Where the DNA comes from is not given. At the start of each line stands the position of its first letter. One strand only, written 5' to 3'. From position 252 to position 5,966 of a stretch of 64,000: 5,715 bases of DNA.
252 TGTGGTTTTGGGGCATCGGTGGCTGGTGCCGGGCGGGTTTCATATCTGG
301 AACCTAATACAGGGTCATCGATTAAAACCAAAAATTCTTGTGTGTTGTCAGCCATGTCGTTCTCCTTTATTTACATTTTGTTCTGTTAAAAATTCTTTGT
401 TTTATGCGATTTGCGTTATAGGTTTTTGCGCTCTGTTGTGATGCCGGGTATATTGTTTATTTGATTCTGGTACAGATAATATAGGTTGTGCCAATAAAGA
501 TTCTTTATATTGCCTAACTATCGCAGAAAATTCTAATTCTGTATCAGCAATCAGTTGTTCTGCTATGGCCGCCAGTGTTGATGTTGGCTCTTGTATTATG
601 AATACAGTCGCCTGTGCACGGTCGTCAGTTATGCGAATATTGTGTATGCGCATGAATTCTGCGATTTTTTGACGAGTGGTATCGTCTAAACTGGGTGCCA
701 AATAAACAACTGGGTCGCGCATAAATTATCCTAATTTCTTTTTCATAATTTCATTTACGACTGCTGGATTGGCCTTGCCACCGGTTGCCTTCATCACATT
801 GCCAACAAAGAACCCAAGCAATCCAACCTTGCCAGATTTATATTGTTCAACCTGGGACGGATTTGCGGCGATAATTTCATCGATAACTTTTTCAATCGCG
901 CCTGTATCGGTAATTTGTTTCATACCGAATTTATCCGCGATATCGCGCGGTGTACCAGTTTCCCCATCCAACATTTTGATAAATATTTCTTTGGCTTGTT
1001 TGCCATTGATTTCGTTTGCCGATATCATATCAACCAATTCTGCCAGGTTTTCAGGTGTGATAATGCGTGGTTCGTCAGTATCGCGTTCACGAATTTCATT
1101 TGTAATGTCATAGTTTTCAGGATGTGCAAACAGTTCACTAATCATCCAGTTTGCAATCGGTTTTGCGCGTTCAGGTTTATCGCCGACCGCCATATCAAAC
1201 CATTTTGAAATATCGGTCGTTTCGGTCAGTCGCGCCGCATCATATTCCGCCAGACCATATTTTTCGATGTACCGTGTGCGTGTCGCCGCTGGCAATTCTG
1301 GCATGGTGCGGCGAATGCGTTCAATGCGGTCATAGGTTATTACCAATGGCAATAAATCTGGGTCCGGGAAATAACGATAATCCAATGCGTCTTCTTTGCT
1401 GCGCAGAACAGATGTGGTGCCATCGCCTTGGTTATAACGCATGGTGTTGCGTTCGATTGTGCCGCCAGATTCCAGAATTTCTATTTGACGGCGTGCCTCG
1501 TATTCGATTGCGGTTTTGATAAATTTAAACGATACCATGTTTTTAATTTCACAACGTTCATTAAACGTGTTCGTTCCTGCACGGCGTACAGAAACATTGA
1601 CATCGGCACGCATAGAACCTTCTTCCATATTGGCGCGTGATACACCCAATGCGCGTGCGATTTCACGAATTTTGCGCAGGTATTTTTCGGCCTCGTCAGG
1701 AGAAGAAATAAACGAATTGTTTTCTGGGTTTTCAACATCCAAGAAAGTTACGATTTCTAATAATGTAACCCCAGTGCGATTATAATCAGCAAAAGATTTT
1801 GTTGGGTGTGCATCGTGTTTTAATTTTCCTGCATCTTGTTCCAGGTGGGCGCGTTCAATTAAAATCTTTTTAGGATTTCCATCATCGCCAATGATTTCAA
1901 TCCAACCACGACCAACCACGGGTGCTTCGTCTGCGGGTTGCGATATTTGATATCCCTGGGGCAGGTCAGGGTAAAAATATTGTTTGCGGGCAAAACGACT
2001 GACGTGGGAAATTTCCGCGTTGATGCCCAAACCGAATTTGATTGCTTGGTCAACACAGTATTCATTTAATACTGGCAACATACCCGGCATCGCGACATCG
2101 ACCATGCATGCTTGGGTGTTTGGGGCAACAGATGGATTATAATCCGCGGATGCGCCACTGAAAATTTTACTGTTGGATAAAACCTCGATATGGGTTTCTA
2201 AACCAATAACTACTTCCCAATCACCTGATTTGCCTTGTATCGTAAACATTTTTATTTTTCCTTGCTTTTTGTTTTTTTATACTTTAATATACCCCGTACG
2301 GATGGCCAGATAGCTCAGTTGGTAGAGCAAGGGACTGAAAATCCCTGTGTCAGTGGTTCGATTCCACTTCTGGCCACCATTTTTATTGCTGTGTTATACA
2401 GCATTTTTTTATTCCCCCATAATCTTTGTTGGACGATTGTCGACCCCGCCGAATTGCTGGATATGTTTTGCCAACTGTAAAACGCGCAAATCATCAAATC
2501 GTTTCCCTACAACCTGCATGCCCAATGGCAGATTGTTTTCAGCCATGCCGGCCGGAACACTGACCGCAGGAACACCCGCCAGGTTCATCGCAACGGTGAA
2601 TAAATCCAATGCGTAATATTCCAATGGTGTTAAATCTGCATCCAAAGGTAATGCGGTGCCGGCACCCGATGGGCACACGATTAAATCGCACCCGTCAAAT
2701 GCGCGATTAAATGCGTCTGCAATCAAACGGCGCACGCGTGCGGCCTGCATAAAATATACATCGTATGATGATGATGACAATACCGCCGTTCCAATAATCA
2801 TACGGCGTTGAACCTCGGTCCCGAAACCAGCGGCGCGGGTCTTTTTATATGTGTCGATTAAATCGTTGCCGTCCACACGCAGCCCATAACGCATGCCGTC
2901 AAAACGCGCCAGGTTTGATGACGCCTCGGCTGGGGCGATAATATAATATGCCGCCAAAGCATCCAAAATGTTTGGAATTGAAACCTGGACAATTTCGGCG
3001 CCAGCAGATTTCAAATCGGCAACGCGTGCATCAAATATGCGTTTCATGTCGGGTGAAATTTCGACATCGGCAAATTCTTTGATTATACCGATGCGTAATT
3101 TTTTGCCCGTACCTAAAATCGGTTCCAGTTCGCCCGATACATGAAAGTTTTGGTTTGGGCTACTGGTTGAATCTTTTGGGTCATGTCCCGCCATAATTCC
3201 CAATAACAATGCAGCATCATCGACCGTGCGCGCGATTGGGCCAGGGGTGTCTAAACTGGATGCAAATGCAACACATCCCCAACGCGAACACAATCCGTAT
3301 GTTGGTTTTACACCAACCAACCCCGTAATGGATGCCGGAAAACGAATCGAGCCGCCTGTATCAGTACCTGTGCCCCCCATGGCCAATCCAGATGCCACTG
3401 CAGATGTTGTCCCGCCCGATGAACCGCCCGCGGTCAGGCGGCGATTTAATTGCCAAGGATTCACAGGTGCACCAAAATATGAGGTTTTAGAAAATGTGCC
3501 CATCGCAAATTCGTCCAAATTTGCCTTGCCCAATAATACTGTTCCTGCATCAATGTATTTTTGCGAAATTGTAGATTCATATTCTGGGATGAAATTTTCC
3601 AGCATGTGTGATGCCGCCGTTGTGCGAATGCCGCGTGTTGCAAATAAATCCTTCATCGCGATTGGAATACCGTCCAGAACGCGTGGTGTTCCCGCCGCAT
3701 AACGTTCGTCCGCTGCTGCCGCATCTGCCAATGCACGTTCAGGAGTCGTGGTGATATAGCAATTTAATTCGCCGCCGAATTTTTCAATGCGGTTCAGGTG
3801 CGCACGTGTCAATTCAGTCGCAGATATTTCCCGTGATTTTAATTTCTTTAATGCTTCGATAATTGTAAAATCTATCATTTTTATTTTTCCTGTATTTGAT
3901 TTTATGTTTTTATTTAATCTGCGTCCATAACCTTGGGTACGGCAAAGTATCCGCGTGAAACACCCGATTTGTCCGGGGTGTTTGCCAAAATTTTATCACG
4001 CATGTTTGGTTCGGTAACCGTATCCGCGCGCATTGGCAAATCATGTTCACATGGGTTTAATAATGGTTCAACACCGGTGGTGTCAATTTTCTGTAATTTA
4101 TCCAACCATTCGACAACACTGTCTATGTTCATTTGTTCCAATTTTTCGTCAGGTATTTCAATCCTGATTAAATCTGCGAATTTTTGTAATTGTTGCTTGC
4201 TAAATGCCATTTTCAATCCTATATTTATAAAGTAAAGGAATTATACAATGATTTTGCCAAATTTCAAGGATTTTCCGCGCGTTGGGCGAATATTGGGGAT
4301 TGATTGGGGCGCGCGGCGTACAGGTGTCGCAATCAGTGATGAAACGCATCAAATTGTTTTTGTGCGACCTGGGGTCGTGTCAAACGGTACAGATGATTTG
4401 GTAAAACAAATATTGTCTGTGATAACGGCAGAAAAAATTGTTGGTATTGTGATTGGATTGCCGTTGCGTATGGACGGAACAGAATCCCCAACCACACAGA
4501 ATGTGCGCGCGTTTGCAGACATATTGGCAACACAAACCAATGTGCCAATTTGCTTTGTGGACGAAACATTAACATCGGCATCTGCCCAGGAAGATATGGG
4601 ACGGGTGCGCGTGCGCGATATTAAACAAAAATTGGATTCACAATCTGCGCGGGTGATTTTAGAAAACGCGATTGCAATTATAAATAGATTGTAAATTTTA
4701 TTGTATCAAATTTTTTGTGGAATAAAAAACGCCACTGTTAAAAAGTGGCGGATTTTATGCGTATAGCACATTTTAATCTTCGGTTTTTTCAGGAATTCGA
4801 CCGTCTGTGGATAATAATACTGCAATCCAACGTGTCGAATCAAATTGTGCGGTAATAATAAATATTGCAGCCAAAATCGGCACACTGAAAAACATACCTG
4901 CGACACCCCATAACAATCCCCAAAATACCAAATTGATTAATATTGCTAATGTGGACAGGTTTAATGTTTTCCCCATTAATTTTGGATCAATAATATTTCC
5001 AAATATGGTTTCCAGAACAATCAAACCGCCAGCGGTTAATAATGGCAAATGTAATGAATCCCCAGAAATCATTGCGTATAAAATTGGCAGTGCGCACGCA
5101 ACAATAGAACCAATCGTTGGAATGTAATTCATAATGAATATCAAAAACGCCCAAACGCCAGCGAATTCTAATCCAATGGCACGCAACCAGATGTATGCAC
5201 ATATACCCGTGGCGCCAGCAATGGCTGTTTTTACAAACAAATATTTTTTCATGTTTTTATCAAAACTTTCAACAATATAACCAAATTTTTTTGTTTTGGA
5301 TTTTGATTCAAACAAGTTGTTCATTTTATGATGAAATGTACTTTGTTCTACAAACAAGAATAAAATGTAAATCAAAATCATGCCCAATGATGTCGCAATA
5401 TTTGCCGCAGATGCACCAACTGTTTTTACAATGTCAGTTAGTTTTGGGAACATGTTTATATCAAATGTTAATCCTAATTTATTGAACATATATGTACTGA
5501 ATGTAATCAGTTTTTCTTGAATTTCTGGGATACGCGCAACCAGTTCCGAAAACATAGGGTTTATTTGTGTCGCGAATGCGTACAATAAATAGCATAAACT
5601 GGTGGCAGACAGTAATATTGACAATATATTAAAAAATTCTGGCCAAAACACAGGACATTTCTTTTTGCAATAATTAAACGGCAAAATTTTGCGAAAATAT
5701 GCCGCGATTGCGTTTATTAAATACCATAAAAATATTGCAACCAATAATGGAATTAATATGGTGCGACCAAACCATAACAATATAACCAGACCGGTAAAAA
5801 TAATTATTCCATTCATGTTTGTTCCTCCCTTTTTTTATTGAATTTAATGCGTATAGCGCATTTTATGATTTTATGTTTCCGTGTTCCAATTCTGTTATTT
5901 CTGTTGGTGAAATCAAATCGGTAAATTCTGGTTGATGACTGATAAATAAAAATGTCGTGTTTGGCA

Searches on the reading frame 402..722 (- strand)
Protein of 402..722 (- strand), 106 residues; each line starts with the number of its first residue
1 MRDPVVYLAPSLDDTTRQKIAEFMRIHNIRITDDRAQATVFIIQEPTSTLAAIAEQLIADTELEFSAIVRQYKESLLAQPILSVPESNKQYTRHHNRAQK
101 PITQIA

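Call 57: find_encoding_contigs(protein=window:402-722:-, flank=10000, max_places=3)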
Protein window:402-722:- (106 aa): no gene with exactly this product is on record in the collection.

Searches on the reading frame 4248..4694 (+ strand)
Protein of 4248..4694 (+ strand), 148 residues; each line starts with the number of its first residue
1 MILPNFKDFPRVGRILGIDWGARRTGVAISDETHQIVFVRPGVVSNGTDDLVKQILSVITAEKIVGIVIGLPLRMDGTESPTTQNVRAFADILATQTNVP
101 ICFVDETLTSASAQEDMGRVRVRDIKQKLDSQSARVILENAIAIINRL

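Call 9: search_protein_families(library=pfam, proteins=[window:4248-4694:+], max_evalue=0.001)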
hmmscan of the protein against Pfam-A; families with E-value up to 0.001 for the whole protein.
window:4248-4694:+ (148 aa): 2 families
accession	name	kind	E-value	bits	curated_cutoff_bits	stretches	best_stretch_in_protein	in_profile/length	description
PF03652.20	RuvX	-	6.3e-32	111.2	29.2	1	14-142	2-132/134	Holliday junction resolvase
PF02075.23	RuvC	-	0.00025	21.4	22.2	1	15-61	1-48/148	Crossover junction endodeoxyribonuclease RuvC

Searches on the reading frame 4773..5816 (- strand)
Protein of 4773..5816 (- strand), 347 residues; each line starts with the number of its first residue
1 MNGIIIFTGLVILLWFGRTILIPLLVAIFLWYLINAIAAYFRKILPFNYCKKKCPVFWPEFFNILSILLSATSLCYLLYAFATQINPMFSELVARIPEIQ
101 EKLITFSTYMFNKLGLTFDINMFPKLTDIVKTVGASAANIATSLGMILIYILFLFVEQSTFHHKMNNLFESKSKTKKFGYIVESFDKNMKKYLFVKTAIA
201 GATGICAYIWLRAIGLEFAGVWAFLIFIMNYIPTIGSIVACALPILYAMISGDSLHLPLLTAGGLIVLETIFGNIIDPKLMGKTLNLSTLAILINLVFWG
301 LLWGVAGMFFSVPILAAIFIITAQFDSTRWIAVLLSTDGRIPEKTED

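Call 9: search_protein_families(library=pfam, proteins=[window:4773-5816:-], max_evalue=0.001)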
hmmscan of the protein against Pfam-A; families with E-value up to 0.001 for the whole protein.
window:4773-5816:- (347 aa): 1 family
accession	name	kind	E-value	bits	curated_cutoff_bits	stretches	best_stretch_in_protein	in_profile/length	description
PF01594.21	AI-2E_transport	-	6e-41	141.1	34.3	1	3-322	4-323/327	AI-2E family transporter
